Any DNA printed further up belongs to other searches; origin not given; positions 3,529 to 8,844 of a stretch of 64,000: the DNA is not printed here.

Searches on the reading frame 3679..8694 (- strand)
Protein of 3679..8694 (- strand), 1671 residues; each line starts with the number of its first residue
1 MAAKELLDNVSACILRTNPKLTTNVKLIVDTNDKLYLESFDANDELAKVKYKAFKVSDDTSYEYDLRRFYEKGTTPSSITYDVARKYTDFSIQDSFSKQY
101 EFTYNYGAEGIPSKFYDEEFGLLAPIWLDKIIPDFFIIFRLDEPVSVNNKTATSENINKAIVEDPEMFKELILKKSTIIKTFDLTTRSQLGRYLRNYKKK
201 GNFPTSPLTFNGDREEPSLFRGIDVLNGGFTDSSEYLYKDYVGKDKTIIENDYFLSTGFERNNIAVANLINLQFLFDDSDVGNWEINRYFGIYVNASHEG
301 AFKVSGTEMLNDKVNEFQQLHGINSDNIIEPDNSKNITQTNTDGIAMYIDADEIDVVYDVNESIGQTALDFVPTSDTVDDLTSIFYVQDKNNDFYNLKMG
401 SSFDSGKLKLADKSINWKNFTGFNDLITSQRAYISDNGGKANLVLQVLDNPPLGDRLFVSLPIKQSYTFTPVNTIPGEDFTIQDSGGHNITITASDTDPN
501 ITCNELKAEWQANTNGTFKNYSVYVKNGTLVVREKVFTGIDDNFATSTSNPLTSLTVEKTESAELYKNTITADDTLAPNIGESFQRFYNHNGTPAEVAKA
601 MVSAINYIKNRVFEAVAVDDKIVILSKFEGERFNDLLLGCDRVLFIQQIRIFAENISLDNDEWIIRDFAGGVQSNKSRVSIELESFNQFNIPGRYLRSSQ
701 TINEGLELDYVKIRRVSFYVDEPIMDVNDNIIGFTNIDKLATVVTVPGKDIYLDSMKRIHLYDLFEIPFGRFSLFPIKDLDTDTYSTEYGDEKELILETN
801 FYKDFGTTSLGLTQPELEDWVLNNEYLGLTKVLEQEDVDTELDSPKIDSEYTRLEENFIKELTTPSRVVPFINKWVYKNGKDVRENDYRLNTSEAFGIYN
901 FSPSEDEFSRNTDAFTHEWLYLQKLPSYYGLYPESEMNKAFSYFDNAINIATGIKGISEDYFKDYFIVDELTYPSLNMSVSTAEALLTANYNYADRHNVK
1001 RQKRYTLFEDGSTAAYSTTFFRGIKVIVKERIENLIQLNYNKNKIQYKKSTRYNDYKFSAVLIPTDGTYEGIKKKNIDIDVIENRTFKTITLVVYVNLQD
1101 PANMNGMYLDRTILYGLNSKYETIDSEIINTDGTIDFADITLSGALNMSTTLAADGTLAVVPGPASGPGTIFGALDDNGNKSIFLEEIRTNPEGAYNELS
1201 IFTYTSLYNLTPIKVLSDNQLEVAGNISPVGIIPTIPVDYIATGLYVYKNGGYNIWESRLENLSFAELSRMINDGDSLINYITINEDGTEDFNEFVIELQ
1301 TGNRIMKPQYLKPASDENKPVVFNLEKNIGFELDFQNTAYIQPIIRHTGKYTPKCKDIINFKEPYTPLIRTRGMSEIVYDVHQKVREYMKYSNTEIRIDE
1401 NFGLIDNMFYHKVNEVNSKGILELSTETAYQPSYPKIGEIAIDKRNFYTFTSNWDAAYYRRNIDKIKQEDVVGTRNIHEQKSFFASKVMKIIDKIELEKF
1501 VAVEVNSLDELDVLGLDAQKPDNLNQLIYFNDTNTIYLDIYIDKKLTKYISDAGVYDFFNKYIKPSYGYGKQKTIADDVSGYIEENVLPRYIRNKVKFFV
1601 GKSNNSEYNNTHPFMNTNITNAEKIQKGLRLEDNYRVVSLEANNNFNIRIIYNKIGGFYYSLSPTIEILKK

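Call 54: search_protein_families(library=phrogs, proteins=[window:3679-8694:-], max_evalue=0.0001)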
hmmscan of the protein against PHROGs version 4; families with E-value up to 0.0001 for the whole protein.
window:3679-8694:- (1671 aa): 1 family
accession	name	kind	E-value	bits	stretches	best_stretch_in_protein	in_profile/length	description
phrog_31887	-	unknown function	8e-43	147.1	3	12-295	19-288/1537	-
